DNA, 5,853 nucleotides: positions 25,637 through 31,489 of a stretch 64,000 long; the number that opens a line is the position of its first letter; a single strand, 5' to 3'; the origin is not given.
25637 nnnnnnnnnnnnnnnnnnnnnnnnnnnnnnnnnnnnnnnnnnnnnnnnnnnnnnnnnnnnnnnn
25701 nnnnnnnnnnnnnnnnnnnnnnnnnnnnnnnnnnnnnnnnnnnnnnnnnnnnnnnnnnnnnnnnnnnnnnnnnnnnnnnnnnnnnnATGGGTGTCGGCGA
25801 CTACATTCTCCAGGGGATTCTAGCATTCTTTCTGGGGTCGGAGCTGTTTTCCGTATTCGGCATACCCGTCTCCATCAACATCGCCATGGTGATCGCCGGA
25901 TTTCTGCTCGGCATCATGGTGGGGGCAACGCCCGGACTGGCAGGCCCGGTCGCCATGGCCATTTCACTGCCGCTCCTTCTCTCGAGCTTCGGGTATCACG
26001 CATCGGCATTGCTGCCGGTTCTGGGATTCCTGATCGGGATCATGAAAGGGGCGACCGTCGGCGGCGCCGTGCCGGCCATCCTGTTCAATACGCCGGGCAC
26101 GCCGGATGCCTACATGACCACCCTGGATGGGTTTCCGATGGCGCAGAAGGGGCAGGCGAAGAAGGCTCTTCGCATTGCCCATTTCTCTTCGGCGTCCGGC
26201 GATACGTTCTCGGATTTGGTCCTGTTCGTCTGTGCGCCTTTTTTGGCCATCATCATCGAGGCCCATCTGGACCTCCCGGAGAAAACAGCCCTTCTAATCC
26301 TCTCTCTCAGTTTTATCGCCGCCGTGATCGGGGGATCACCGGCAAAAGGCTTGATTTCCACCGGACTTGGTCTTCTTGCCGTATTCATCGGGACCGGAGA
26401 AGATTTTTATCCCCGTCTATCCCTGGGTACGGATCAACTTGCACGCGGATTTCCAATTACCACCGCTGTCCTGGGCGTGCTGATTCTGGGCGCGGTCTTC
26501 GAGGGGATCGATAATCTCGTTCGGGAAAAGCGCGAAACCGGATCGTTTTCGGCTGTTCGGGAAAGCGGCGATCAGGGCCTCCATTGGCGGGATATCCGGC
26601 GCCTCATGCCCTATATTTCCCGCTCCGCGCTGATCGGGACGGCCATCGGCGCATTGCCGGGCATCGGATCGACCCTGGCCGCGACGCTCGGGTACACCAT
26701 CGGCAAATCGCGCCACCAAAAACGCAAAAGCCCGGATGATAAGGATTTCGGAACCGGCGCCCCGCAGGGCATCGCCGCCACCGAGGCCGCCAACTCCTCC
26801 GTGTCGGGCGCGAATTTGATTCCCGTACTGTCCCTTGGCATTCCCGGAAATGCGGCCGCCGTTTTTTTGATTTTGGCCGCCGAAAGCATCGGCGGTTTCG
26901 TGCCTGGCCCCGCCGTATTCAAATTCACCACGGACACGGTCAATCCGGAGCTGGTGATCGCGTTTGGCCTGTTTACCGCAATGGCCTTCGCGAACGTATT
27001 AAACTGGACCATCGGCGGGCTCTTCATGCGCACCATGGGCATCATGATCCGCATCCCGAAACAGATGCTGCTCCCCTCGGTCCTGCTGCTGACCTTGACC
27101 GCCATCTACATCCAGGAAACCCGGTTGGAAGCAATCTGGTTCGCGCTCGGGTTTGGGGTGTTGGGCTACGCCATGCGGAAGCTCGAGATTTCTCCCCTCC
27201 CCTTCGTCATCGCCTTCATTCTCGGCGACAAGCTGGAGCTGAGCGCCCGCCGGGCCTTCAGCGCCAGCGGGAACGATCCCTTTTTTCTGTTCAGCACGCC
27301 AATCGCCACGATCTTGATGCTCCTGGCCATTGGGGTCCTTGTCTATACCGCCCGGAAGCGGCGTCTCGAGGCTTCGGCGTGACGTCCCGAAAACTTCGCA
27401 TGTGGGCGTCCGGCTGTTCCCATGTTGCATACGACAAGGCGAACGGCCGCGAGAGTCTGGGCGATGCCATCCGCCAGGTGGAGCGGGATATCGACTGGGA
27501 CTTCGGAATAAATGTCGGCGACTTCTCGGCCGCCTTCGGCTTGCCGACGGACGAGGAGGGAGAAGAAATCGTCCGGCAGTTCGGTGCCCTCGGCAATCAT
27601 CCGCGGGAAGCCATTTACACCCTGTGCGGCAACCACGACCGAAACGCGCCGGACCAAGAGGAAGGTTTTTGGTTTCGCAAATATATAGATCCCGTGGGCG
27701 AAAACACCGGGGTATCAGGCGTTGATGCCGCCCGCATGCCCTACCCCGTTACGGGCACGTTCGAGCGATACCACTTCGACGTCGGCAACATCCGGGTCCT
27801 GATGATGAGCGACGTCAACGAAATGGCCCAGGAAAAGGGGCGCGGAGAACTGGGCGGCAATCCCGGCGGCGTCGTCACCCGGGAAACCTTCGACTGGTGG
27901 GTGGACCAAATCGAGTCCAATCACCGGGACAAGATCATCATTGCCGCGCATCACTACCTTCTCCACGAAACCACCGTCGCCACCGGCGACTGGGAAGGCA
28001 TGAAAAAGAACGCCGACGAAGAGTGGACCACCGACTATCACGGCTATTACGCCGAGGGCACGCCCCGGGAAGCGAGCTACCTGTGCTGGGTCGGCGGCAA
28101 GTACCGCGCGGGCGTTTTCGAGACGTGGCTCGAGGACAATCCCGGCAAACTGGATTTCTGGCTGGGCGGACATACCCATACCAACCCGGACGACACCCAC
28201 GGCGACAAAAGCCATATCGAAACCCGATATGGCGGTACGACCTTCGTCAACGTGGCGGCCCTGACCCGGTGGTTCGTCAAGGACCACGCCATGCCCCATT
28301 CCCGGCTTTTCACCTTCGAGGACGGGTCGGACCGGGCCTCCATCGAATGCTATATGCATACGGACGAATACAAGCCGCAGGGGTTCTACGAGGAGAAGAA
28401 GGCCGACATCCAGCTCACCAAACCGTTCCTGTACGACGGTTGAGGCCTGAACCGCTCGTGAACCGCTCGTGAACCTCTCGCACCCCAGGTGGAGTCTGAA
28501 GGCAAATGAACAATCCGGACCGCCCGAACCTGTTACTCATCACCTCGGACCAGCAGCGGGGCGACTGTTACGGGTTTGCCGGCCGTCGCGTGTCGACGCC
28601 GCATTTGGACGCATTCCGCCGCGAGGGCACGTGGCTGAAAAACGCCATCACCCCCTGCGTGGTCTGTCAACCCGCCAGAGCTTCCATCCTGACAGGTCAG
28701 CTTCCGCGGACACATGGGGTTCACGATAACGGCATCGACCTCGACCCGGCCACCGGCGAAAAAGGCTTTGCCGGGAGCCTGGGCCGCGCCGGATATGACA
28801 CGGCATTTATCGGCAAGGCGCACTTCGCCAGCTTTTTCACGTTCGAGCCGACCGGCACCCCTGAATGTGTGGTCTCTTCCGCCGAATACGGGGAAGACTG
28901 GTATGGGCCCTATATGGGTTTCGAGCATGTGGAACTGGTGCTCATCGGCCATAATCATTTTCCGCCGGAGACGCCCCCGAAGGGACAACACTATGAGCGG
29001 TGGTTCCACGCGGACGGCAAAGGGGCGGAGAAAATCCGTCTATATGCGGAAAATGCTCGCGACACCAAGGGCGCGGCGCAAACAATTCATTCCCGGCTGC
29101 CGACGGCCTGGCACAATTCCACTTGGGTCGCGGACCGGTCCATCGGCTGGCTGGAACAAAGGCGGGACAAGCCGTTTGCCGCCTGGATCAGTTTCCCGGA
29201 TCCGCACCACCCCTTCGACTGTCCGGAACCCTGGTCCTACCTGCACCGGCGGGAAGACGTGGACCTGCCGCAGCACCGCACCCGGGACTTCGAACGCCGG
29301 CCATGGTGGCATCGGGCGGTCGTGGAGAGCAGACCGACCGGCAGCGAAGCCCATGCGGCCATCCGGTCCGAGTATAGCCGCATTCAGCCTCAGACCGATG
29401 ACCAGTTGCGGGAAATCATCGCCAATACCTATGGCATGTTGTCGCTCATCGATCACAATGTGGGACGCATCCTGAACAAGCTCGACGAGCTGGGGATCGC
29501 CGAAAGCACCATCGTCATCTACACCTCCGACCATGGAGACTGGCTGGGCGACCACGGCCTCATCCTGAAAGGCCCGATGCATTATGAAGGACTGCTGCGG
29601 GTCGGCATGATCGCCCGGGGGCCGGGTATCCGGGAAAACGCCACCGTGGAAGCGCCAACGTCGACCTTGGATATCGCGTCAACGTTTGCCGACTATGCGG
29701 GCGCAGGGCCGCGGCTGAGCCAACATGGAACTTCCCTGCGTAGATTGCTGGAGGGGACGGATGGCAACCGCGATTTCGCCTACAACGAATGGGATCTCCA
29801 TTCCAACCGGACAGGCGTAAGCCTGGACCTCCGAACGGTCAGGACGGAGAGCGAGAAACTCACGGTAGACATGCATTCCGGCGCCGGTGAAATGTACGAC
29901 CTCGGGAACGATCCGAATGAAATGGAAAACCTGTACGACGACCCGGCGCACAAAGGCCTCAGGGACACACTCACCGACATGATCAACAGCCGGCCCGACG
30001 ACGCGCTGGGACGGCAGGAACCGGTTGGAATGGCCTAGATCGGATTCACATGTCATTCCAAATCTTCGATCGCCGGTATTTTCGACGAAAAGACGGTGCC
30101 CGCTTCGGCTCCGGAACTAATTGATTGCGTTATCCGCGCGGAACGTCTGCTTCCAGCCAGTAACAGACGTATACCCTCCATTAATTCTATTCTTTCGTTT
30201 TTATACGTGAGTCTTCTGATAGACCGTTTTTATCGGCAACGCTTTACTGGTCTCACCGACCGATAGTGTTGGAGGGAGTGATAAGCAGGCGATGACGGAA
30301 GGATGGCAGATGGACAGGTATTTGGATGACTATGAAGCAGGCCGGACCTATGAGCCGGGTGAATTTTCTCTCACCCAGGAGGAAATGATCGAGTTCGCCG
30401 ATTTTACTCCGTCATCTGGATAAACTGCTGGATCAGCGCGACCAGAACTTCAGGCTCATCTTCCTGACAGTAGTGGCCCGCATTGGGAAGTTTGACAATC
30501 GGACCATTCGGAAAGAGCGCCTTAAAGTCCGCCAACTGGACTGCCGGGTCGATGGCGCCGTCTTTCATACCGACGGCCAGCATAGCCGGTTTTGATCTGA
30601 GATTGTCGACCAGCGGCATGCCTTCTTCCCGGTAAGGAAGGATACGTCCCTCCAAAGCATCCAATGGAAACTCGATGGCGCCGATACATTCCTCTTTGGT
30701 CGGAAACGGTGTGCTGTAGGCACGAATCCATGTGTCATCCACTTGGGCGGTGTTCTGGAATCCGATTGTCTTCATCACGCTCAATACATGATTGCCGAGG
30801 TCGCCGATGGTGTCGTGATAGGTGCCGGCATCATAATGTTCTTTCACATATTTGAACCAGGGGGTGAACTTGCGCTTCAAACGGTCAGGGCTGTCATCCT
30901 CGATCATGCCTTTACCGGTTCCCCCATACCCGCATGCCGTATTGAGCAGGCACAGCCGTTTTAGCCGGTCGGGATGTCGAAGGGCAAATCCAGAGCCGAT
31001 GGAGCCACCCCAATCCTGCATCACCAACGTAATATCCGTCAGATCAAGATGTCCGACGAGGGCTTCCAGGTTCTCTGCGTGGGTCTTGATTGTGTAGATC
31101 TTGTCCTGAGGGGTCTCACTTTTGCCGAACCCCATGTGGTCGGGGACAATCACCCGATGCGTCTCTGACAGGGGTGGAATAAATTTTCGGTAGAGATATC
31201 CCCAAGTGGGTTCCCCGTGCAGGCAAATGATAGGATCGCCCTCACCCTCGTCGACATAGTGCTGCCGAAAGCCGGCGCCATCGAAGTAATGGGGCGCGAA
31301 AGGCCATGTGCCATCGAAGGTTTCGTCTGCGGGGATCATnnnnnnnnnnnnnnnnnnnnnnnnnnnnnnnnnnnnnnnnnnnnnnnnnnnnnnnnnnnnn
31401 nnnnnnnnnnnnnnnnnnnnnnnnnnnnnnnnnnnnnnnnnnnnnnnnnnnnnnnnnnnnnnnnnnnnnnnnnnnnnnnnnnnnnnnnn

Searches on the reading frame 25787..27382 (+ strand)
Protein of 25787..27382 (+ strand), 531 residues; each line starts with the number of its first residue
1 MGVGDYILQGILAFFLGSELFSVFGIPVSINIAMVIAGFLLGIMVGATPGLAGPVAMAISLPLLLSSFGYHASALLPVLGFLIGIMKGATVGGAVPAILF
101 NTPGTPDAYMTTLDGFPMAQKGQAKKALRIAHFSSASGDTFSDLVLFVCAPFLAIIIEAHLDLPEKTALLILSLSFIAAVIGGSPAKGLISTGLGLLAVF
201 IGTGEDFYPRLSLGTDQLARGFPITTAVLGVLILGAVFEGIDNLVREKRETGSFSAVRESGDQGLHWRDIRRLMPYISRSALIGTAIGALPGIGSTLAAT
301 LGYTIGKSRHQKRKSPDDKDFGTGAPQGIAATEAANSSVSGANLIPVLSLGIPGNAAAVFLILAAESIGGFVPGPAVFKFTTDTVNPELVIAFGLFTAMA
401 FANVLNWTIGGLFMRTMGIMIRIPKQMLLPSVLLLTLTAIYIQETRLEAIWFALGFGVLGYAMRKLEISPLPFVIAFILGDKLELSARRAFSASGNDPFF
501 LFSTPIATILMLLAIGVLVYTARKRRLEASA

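Call 50: search_protein_families(library=pfam, proteins=[window:25787-27382:+], max_evalue=0.0001)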
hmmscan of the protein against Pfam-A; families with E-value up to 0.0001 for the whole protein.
window:25787-27382:+ (531 aa): 1 family
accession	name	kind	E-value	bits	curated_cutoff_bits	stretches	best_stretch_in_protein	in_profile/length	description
PF01970.21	TctA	-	4.5e-94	315.9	28.9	1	32-475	1-423/423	Tripartite tricarboxylate transporter TctA family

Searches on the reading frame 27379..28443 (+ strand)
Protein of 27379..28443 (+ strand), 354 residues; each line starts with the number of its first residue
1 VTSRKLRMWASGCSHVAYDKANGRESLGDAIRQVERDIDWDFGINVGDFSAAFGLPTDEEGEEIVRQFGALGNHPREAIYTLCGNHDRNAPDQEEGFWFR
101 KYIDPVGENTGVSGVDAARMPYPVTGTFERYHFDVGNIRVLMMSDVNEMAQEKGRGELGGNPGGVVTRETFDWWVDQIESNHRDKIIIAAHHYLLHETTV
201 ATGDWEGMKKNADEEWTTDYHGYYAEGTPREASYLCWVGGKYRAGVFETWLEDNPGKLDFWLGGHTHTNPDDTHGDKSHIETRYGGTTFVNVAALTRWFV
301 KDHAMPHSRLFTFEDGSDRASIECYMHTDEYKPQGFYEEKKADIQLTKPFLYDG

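Call 50: search_protein_families(library=pfam, proteins=[window:27379-28443:+], max_evalue=0.0001)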
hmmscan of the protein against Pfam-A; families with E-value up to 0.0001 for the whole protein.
window:27379-28443:+ (354 aa): 1 family
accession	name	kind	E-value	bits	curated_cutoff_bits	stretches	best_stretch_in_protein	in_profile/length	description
PF00149.33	Metallophos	-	3.4e-05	24.8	21.5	0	9-268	4-190/191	Calcineurin-like phosphoesterase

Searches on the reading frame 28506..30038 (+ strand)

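Call 50: search_protein_families(library=pfam, proteins=[window:28506-30038:+], max_evalue=0.0001)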
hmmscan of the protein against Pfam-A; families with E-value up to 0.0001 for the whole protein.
window:28506-30038:+ (510 aa): 3 families
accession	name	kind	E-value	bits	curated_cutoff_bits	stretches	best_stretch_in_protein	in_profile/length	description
PF00884.28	Sulfatase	-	5.8e-42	144.5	25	1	7-400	1-301/301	Sulfatase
PF16347.10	SGSH_C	-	5.6e-15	56.3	29.3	1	348-494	1-149/154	N-sulphoglucosamine sulphohydrolase, C-terminal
PF01663.27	Phosphodiest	-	3.1e-12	47.2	23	1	10-344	2-220/342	Type I phosphodiesterase / nucleotide pyrophosphatase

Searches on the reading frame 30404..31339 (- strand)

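Call 51: search_protein_families(library=pfam, proteins=[window:30404-31339:-], max_evalue=0.0001)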
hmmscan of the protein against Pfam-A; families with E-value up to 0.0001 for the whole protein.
window:30404-31339:- (311 aa): 3 families
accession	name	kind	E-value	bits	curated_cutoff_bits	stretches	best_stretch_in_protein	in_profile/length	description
PF00561.26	Abhydrolase_1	-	1.1e-28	101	25.8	1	36-296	2-245/245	alpha/beta hydrolase fold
PF12697.13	Abhydrolase_6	-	3.8e-14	54.3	26.3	1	37-301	1-216/217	Alpha/beta hydrolase family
PF12146.15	Hydrolase_4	-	7.9e-05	22.5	27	0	62-139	33-114/239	Serine aminopeptidase, S33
